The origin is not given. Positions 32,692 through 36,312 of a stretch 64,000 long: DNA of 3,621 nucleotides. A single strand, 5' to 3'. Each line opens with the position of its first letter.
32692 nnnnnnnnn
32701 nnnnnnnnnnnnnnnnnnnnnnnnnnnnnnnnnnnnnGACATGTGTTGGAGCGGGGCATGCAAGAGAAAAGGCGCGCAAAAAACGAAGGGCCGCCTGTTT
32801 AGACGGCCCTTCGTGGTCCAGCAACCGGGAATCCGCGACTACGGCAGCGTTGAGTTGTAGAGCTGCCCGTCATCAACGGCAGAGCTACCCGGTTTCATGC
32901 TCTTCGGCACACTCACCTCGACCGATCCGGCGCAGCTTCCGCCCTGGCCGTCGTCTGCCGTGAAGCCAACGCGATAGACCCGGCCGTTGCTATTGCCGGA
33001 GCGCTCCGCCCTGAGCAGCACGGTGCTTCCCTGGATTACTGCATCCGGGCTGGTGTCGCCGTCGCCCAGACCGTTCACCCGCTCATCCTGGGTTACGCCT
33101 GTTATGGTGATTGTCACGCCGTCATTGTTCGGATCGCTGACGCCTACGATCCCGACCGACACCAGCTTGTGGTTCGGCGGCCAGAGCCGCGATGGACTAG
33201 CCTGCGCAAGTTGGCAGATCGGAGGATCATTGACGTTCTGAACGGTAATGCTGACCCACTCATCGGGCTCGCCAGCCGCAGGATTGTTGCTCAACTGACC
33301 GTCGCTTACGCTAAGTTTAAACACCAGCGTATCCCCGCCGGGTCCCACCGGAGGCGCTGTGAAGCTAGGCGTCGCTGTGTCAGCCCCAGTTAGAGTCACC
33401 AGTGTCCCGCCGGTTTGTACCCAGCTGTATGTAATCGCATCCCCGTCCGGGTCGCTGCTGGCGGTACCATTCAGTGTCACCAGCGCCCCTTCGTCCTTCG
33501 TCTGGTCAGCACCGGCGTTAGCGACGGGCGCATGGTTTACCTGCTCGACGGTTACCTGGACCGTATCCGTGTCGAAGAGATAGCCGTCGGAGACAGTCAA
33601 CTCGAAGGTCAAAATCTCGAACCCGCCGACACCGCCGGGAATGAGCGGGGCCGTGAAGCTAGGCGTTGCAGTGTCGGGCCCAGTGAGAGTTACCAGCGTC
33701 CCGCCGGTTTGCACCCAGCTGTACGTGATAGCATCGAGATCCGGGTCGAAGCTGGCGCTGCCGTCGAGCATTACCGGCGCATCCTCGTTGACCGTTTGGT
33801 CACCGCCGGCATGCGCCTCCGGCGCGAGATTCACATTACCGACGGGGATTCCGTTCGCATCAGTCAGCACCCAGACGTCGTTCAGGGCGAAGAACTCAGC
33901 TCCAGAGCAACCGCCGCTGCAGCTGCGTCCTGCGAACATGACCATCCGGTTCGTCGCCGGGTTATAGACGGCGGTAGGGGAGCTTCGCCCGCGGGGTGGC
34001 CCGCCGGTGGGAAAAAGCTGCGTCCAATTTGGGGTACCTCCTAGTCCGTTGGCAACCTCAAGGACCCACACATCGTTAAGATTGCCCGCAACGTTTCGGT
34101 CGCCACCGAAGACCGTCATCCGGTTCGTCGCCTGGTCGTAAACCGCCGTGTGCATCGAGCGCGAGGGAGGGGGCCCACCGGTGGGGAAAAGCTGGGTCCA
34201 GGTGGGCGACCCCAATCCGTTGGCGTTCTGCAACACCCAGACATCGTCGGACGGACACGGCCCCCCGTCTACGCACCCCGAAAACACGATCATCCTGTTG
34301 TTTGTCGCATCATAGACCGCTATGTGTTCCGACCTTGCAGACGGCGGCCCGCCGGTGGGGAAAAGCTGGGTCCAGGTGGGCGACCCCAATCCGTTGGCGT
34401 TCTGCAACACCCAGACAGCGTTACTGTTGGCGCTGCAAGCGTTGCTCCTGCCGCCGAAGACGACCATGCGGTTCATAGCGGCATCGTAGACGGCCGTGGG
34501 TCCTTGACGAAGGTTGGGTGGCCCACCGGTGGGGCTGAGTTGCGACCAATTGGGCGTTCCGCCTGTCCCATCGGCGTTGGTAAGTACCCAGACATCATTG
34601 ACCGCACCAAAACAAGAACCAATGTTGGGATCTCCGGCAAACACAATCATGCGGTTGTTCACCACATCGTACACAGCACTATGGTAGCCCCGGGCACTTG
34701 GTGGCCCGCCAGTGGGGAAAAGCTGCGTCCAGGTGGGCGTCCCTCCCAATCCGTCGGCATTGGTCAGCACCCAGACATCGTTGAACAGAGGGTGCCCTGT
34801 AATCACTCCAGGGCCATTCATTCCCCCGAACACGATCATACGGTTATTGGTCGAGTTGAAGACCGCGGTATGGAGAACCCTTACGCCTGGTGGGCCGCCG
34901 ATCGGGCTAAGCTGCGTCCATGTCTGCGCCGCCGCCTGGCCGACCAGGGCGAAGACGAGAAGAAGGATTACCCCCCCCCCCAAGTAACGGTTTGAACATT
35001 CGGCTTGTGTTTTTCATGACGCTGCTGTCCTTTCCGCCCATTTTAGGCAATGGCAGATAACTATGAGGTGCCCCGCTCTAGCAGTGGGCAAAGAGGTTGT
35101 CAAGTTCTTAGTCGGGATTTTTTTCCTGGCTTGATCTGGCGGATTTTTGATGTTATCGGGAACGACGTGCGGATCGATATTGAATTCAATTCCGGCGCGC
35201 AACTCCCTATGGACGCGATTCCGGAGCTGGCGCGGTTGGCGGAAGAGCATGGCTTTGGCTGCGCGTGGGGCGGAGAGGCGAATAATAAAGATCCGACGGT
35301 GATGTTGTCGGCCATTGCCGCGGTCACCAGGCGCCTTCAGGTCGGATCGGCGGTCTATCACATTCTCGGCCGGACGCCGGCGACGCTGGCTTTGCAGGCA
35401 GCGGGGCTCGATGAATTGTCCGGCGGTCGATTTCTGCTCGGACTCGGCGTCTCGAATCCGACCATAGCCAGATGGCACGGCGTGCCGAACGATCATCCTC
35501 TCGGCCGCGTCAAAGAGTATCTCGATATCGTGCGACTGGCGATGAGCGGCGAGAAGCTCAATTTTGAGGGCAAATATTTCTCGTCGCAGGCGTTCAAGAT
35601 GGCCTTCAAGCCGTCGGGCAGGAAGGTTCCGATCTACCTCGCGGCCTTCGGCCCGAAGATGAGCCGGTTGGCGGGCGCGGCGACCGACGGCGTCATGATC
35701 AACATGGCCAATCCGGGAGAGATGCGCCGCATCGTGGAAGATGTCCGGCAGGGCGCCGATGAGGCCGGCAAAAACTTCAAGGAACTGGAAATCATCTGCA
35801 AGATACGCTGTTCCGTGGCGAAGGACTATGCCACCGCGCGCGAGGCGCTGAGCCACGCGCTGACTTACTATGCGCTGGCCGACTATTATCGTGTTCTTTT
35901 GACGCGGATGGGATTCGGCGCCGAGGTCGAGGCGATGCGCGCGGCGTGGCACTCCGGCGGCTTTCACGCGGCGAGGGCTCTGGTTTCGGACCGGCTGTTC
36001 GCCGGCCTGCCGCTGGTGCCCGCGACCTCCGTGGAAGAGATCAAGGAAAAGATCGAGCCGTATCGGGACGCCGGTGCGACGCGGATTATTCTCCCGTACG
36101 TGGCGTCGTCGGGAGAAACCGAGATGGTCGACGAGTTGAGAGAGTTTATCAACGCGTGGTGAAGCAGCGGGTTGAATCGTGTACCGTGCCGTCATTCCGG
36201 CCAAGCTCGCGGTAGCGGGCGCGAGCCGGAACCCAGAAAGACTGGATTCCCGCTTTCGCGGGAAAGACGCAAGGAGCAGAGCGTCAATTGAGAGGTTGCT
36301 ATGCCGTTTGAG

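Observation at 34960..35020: G11 homopolymer separates an ATG-plus-signal-peptide from the Kelch/PKD secreted protein: phase-variation candidate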

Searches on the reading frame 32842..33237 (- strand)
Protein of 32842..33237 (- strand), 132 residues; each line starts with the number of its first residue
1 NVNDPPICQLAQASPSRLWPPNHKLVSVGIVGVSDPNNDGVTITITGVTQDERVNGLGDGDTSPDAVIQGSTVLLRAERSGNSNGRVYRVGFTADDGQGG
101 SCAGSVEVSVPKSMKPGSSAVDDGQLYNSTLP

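Call 50: search_protein_families(library=pfam, proteins=[window:32842-33237:-], max_evalue=1)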
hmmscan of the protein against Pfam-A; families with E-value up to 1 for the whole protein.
seq(132 aa): 2 families
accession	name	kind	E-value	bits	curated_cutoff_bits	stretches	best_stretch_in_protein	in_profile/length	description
PF17963.7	Big_9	-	0.0063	17.8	23.6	1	3-108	1-88/89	Bacterial Ig domain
PF23619.1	Ig_VWA7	-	0.51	11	27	0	97-119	55-77/104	VWA7 Ig-like domain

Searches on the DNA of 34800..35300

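Call 51: search_rna_families(source=window, start=34800, end=35300, threshold=evalue, max_evalue=1)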
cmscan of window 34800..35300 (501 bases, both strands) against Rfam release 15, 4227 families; matches with E-value up to 1: 1.
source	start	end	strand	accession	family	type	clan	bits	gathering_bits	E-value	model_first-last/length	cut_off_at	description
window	35026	35099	-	RF00468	HCV_SLVII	Cis-reg;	-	20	63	0.057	1-70/70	no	Hepatitis C virus stem-loop VII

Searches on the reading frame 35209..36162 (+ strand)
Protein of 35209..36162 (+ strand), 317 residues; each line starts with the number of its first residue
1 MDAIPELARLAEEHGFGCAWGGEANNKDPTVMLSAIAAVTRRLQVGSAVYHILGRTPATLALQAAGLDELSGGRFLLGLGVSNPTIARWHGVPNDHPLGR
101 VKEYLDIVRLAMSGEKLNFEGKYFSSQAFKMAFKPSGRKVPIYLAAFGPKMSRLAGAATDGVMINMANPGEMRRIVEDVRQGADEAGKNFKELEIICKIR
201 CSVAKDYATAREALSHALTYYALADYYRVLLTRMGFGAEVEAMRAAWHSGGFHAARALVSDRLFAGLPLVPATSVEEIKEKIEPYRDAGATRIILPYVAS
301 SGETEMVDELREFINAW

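Call 50: search_protein_families(library=pfam, proteins=[window:35209-36162:+], max_evalue=1)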
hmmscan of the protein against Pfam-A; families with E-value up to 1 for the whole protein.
window:35209-36162:+ (317 aa): 1 family
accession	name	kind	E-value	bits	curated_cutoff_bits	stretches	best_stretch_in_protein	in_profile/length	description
PF00296.26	Bac_luciferase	-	1.8e-69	235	27.9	1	3-291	24-313/314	Luciferase-like monooxygenase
